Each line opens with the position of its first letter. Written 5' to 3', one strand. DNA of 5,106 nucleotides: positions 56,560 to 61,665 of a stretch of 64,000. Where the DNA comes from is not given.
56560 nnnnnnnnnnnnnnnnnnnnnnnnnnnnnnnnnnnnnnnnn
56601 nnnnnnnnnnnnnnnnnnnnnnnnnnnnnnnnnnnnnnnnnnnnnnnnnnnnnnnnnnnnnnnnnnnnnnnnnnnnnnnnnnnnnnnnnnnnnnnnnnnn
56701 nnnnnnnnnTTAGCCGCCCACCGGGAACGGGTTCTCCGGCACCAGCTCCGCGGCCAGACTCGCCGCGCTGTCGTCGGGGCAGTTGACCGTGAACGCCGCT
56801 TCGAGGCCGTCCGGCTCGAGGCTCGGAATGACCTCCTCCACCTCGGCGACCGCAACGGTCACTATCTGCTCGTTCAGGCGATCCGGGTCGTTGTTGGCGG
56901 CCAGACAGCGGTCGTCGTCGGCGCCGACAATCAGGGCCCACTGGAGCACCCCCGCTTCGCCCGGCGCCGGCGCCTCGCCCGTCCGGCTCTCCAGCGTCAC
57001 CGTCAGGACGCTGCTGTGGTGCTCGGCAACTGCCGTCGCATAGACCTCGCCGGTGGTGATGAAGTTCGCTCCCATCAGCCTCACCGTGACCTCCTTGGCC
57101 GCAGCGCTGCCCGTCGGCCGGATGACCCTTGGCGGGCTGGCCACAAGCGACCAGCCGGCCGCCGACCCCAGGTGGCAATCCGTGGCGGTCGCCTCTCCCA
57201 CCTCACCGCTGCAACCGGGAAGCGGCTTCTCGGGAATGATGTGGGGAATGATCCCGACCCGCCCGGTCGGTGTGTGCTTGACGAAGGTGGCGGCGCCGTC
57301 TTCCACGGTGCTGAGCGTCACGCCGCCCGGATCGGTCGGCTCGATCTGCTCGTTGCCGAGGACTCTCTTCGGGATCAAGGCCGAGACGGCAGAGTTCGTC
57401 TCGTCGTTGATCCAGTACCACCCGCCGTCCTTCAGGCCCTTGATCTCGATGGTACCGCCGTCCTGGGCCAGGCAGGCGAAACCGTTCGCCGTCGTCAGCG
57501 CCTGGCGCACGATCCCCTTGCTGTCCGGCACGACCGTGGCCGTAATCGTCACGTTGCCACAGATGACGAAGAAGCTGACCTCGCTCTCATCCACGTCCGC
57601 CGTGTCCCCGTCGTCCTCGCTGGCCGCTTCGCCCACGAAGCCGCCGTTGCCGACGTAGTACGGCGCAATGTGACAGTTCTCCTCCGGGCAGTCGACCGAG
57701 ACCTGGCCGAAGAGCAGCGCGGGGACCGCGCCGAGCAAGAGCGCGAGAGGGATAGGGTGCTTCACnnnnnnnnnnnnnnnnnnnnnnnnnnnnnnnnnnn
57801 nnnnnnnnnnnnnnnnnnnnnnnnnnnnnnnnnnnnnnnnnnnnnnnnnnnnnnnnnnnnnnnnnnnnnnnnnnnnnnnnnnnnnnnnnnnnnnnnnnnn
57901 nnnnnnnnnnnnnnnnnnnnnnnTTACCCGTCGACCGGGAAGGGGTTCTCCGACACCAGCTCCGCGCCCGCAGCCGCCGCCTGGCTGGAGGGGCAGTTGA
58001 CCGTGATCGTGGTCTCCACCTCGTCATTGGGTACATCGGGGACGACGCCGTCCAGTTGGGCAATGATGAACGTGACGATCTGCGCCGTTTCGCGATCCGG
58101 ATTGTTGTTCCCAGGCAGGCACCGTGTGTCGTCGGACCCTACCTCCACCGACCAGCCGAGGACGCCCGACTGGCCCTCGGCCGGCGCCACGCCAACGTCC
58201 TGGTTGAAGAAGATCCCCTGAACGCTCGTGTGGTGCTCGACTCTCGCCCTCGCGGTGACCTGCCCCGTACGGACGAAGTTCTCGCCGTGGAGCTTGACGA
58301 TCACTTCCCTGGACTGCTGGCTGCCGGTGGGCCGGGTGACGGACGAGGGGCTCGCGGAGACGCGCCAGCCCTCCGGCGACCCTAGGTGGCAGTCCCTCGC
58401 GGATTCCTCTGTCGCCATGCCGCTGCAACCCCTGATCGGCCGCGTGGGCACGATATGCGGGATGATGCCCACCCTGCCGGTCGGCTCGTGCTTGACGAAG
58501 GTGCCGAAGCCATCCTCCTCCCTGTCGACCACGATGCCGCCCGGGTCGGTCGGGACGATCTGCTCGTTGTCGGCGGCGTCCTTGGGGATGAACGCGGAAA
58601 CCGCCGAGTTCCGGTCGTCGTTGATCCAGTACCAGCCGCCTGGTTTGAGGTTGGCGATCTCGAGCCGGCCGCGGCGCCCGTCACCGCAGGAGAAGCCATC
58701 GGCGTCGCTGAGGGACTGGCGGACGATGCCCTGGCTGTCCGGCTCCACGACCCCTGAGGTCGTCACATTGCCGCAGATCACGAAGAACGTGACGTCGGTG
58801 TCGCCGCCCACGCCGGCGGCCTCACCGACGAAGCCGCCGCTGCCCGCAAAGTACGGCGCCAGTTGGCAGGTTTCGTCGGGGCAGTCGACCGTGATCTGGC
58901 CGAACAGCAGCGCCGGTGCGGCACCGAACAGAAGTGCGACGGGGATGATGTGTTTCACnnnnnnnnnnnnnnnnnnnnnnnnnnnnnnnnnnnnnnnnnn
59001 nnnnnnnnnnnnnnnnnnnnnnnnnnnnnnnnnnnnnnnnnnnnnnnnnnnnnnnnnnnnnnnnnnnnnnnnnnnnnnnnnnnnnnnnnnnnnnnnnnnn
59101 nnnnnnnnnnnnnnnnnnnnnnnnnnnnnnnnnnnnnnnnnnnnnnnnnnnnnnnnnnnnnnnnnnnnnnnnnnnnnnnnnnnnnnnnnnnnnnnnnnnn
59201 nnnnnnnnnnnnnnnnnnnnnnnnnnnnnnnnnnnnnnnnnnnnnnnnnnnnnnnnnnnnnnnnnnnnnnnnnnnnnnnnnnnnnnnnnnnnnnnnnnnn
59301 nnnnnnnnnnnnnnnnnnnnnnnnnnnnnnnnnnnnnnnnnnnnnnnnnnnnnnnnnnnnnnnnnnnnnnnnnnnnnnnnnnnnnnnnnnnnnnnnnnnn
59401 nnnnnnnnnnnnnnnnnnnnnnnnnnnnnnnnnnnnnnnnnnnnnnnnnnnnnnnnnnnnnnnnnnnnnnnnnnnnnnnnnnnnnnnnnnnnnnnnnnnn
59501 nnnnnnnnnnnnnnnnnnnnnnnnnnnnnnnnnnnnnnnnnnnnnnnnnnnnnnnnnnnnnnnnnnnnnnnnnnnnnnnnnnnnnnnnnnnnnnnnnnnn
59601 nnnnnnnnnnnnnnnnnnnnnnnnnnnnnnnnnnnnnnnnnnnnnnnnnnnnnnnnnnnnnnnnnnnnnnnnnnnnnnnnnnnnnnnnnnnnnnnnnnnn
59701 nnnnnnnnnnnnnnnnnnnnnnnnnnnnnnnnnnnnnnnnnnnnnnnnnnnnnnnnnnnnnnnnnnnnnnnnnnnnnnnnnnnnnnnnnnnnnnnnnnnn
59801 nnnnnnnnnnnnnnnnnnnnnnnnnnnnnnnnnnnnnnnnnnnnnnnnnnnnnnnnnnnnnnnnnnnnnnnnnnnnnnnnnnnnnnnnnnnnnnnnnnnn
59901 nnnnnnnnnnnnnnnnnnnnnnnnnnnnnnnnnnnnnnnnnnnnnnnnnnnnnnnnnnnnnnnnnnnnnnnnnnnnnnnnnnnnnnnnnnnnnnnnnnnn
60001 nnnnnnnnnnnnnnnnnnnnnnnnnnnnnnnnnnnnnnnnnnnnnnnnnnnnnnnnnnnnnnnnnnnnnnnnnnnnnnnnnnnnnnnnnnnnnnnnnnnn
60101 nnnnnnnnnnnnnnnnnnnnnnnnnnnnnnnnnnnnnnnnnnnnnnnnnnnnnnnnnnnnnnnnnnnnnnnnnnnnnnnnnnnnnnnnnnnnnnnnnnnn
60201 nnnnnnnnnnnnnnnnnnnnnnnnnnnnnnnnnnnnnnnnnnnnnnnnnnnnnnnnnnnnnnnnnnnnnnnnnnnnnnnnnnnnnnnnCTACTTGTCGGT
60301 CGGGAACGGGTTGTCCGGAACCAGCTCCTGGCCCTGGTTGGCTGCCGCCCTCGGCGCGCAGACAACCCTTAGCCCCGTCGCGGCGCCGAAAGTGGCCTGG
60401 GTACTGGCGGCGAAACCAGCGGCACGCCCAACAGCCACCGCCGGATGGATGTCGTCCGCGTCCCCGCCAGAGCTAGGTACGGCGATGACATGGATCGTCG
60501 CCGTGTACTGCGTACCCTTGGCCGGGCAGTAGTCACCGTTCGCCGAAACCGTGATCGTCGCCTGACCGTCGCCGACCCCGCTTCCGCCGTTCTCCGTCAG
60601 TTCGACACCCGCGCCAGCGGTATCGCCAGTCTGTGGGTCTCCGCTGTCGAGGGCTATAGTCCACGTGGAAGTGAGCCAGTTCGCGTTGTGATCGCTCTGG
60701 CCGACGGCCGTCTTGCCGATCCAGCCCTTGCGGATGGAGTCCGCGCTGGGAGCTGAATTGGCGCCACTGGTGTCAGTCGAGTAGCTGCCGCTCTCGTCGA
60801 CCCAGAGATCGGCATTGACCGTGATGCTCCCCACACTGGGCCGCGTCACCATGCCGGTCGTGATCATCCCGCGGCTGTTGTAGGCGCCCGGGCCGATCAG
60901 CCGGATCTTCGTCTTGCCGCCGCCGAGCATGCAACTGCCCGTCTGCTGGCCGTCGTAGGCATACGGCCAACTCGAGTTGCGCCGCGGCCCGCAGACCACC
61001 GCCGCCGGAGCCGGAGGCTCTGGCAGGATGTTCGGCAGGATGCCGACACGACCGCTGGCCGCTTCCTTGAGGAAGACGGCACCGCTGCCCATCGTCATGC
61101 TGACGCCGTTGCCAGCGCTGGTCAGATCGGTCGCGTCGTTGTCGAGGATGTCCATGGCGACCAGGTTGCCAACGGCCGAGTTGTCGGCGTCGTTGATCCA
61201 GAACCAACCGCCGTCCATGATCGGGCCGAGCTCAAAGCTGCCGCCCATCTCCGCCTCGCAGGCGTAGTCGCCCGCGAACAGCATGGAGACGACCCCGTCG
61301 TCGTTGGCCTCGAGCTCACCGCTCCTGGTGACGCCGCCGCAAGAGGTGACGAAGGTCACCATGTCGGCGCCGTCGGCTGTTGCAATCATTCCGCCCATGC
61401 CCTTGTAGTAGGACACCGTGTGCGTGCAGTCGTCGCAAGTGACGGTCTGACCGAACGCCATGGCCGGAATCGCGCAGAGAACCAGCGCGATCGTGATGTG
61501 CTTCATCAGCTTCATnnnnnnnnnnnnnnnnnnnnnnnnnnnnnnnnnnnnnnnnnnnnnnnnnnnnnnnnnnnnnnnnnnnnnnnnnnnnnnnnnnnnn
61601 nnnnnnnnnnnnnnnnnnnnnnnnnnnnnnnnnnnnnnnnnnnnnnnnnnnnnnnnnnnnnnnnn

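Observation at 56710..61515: Array of four paralogous secreted proteins with 8 conserved cysteines: candidate undescribed surface-structure system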

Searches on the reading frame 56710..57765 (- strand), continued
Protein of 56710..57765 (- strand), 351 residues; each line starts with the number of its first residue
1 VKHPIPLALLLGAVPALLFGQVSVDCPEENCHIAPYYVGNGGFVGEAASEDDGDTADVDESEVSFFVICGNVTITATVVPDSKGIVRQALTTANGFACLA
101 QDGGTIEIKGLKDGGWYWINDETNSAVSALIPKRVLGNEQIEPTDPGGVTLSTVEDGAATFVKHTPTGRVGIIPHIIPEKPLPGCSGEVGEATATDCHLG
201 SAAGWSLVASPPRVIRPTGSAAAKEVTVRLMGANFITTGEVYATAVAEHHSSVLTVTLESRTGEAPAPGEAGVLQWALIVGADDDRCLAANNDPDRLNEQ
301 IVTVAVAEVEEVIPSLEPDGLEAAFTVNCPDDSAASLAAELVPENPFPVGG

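Call 38: list_cluster_members(proteins=[P0336, P0344, P0366, P0351, P0310, P0362, P0241, P0292, P0345, P0377])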
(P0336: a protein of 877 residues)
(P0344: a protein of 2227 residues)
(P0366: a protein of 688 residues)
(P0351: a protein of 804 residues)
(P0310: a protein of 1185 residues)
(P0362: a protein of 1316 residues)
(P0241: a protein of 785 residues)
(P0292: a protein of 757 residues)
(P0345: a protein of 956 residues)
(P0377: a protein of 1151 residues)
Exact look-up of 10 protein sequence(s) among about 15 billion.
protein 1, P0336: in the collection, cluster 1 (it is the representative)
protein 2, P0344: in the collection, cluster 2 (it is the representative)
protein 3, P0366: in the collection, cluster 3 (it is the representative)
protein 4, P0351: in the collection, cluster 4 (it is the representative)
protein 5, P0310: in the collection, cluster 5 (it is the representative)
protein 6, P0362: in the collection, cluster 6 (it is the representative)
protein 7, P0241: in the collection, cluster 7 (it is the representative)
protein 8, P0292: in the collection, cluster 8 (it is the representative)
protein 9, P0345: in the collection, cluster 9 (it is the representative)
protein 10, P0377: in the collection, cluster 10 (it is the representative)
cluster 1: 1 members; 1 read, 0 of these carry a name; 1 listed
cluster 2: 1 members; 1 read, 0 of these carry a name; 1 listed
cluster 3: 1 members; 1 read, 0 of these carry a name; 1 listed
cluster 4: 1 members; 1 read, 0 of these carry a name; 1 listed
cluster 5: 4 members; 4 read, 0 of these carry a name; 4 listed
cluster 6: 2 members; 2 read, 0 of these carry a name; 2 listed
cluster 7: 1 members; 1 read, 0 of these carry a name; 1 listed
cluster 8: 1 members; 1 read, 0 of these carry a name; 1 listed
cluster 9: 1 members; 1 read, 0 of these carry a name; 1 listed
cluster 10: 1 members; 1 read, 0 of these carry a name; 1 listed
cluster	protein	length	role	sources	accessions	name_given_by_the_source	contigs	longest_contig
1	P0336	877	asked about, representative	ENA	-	-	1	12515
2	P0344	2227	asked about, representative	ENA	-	-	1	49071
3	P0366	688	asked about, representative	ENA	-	-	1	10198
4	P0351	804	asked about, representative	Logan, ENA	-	-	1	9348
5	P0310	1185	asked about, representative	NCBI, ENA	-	-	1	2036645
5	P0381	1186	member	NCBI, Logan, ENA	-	-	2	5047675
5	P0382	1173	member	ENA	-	-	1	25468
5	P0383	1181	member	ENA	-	-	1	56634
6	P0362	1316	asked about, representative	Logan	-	-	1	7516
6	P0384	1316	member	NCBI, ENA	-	-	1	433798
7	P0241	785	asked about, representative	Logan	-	-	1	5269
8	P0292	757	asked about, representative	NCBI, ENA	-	-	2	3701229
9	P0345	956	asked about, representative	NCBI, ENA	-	-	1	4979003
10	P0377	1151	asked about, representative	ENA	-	-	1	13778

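Call 43: search_solved_structures(query=A4, max_evalue=10, show_alignments=2)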
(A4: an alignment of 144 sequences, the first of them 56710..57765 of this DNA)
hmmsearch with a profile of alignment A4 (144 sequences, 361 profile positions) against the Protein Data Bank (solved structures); distinct sequences matched with E-value up to 10: 0.

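Call 44: search_protein_families(library=padloc, proteins=[window:56710-57765:-], max_evalue=1)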
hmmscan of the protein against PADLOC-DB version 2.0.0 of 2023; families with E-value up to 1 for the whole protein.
window:56710-57765:- (351 aa): 0 families

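Call 79: fold_search(model_id=the predicted structure, library=viral)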
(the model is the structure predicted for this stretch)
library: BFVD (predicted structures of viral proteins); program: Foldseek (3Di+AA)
matches with E <= 10: 980; with E <= 0.001: 8
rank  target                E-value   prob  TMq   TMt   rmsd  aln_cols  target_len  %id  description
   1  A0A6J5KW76            7.9e-05  0.99  0.23  0.12  13.9       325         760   12  Glycoside hydrolase, family 5 [uncultured Caudovirales phage]
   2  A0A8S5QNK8            1.8e-04  0.97  0.19  0.10  15.0       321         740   10  BACON domain-containing protein [Siphoviridae sp. cttOT32]
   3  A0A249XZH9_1          2.8e-04  0.96  0.24  0.11  12.5       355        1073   10  (no name in the UniProt tables at hand)
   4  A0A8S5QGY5            3.3e-04  0.99  0.19  0.19  15.3       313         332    7  BACON domain-containing protein [Myoviridae sp. ctgpD8]
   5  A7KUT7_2              3.6e-04  0.98  0.22  0.08  18.8       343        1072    7  (no name in the UniProt tables at hand)
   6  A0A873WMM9            4.1e-04  0.97  0.21  0.08  16.8       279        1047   11  (no name in the UniProt tables at hand)
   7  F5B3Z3                5.3e-04  0.99  0.21  0.33  13.7       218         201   10  (no name in the UniProt tables at hand)
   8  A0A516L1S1            6.3e-04  0.57  0.17  0.09  18.2       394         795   10  (no name in the UniProt tables at hand)
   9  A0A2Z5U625            1.5e-03  0.90  0.24  0.29  26.4       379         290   10  Ig-like domain-containing protein [Rhinolophus gammaherpesvirus 1]
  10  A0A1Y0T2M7            1.5e-03  0.63  0.20  0.09  21.4       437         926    9  Glycoside hydrolase family 5 domain-containing protein [Pseudomonas phage Skulduggery]
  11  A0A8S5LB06            1.6e-03  0.90  0.20  0.10  14.1       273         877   10  Uncharacterized protein [Podoviridae sp. ctBev14]
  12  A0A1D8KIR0            1.7e-03  0.80  0.20  0.08  24.0       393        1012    8  Baseplate hub + tail lysozyme [Synechococcus phage S-CAM3]
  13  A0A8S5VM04            1.9e-03  0.97  0.21  0.33  12.8       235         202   11  (no name in the UniProt tables at hand)
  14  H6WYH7                2.0e-03  0.82  0.22  0.20  22.0       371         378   10  Phage structural protein [Hafnia phage Enc34]
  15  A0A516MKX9            2.0e-03  0.25  0.13  0.11  25.7       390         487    9  (no name in the UniProt tables at hand)
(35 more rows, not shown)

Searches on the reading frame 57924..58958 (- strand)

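Call 3: search_protein_families(library=pfam, proteins=[window:57924-58958:-], max_evalue=1)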
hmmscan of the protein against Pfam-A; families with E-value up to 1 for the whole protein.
window:57924-58958:- (344 aa): 2 families
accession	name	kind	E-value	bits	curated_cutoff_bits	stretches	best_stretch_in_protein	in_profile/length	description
PF10633.15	NPCBM_assoc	-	0.097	13.3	24.4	0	193-209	29-45/78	NPCBM-associated, NEW3 domain of alpha-galactosidase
PF24914.1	ACR10_N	-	0.54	10.2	27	0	314-324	9-19/80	ACT domain-containing protein ACR10, N-terminal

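Call 4: search_protein_families(library=ncbifam, proteins=[window:57924-58958:-], max_evalue=1)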
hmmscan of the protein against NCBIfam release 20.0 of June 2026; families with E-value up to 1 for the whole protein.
window:57924-58958:- (344 aa): 0 families

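Call 44: search_protein_families(library=padloc, proteins=[window:57924-58958:-], max_evalue=1)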
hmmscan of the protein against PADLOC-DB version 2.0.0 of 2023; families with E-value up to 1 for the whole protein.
window:57924-58958:- (344 aa): 0 families

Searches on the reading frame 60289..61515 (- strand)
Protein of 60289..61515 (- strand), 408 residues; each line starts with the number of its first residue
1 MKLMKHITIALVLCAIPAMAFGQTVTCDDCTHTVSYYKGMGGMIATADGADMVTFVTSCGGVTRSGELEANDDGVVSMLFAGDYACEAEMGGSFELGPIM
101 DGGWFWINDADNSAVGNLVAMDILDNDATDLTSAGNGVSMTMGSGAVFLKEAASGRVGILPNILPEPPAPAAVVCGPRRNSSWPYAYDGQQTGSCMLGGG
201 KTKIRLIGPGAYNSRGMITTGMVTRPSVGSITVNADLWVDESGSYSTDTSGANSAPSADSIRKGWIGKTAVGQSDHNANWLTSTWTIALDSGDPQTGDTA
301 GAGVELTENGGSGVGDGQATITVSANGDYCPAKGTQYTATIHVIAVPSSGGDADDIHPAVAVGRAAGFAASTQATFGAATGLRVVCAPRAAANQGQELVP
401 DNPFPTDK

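Call 3: search_protein_families(library=pfam, proteins=[window:60289-61515:-], max_evalue=1)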
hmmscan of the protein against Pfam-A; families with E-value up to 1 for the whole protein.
window:60289-61515:- (408 aa): 1 family
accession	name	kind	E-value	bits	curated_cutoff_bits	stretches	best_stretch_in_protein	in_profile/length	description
PF15366.11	DUF4597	-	0.09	13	26.5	0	233-248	42-57/63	Domain of unknown function (DUF4597)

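Call 4: search_protein_families(library=ncbifam, proteins=[window:60289-61515:-], max_evalue=1)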
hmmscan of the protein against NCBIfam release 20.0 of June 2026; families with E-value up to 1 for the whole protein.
window:60289-61515:- (408 aa): 0 families

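Call 10: find_homologous_proteins(query=window:60289-61515:-, max_evalue=0.001)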
Query window:60289-61515:- (408 aa): 369 proteins with E <= 0.001 among 8000 candidates; the best 120 are listed.
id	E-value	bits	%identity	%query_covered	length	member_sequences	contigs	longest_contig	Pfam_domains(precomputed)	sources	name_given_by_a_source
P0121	5.2e-270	913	100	100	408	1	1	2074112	-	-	-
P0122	1.3e-161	556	63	100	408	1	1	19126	-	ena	-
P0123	4.1e-157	542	64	100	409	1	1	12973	-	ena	-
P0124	1.9e-154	533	62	100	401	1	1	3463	-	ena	-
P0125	6.6e-154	531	62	100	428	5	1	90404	-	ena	-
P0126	3.8e-153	529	62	100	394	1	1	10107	-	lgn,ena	-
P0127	6.3e-152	524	61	100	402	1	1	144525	-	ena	-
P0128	2.1e-151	523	63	100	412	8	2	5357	-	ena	-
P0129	7.8e-148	511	59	100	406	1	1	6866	-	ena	-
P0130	2.1e-147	510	61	100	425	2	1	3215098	-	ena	-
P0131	1.8e-143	497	58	99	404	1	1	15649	-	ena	-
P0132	4.4e-143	495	59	100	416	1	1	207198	-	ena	-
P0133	2.1e-141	490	60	95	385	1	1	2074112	-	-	-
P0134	1.2e-140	487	57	99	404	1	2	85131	-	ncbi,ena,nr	ncbi:MAG: hypothetical protein F4Y16_15475 [Holophagales bacterium]|nr:hypothetical protein [Holopha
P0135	1.1e-139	484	59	94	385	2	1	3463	-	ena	-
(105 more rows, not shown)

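Call 23: predict_structure(alignment_id=A3)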
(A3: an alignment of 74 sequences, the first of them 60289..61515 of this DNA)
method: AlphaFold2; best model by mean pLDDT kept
length: 408 residues; sequences in the alignment: 74
mean_pLDDT: 86.7   pTM: 0.63
mean pLDDT of the five models: 86.7, 84.1, 83.3, 80.8, 80.1
residues with pLDDT >= 90: 242; 70-90: 111; 50-70: 39; < 50: 16
segments of 3 or more residues with pLDDT < 50: 1-6, 13-20
pLDDT, mean of each block of 10 residues (from residue 1): 47 46 77 90 94 94 94 94 87 91 87 86 77 86 87 88 72 93 93 96 97 93 96 97 96 95 93 86 95 81 95 79 96 94 92 86 97 97 94 56 57
secondary structure, 60 per line:
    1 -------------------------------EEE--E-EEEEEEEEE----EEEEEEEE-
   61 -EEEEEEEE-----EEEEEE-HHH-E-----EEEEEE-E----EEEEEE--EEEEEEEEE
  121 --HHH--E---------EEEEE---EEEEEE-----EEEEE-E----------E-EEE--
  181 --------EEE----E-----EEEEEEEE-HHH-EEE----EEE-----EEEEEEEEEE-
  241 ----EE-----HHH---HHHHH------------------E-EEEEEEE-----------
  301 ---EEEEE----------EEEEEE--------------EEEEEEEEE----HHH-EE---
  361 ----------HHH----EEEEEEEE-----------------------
elements in order: E32-34 E39-47 E52-59 E62-69 E75-80 E92-97 E104-109 E112-120 E138-142 E146-151 E157-161 E176-178 E189-191 E202-209 E215-217 E222-224 E230-239 H258-262 E283-289 E304-308 E319-324 E339-347 E378-385

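Call 26: fold_search(model_id=the predicted structure, library=pdb)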
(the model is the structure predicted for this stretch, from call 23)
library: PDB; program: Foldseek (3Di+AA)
matches with E <= 10: 1416; with E <= 0.001: 2
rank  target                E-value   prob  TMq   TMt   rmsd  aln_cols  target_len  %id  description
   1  8iyk_F                8.4e-05  0.54  0.12  0.06  35.3       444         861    9  Tail tip conformation 1 of phage lambda tail (released 2023-10-18)
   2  1cwv                  2.8e-04  0.60  0.14  0.12  21.6       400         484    9  CRYSTAL STRUCTURE OF INVASIN: A BACTERIAL INTEGRIN-BINDING PROTEIN (released 1999-10-13)
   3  7mrk_D                1.6e-03  0.16  0.10  0.13  25.8       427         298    8  Chicken CNTN4 APP complex (released 2022-01-05)
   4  3kpt_B                1.9e-03  0.47  0.14  0.16  24.2       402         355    8  Crystal structure of BcpA, the major pilin subunit of Bacillus cereus (released 2009-11-24)
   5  4fxt_E                3.3e-03  0.60  0.14  0.24  21.6       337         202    9  Crystal structure of a DUF3823 family protein (BACOVA_02663) from Bacteroides ovatus ATCC 8483 at 2.77 A resolution (released 2012-07-25)
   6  5e55_A                3.4e-03  0.14  0.11  0.14  25.8       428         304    7  Crystal structure of mouse CNTN6 FN1-FN3 domains (released 2016-08-31)
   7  7mrn_A                4.3e-03  0.08  0.08  0.11  26.2       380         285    7  Mouse CNTN5 APP complex (released 2022-01-05)
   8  5e4q                  4.8e-03  0.11  0.09  0.12  26.4       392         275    7  Crystal structure of mouse CNTN3 FN1-FN3 domains (released 2016-08-31)
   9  5e55_B                6.3e-03  0.13  0.11  0.14  25.6       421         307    7  Crystal structure of mouse CNTN6 FN1-FN3 domains (released 2016-08-31)
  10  8wul_D                8.4e-03  0.51  0.17  0.26  25.0       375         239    7  Crystal structure of affinity enhanced TCR in complex with HLA-A*11:01 bound to KRAS-G12V peptide (VVGAVGVGK) (released 2024-05-01)
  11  3tgx_E                8.4e-03  0.12  0.08  0.14  24.7       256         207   10  IL-21:IL21R complex (released 2012-02-15)
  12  3h8n                  9.4e-03  0.35  0.14  0.24  22.1       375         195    8  Crystal Structure Analysis of KIR2DS4 (released 2009-10-20)
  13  7ea6_B                9.4e-03  0.25  0.13  0.20  24.4       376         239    5  Crystal structure of TCR-017 ectodomain (released 2021-10-13)
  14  6xi3                  9.4e-03  0.09  0.09  0.09  29.5       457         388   11  Crystal structure of tetra-tandem repeat in extending region of large adhesion protein (released 2020-10-14)
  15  4fxt_J                1.2e-02  0.41  0.14  0.25  22.6       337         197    9  Crystal structure of a DUF3823 family protein (BACOVA_02663) from Bacteroides ovatus ATCC 8483 at 2.77 A resolution (released 2012-07-25)
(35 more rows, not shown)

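Call 44: search_protein_families(library=padloc, proteins=[window:60289-61515:-], max_evalue=1)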
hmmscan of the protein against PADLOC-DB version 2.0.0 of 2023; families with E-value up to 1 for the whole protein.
window:60289-61515:- (408 aa): 0 families
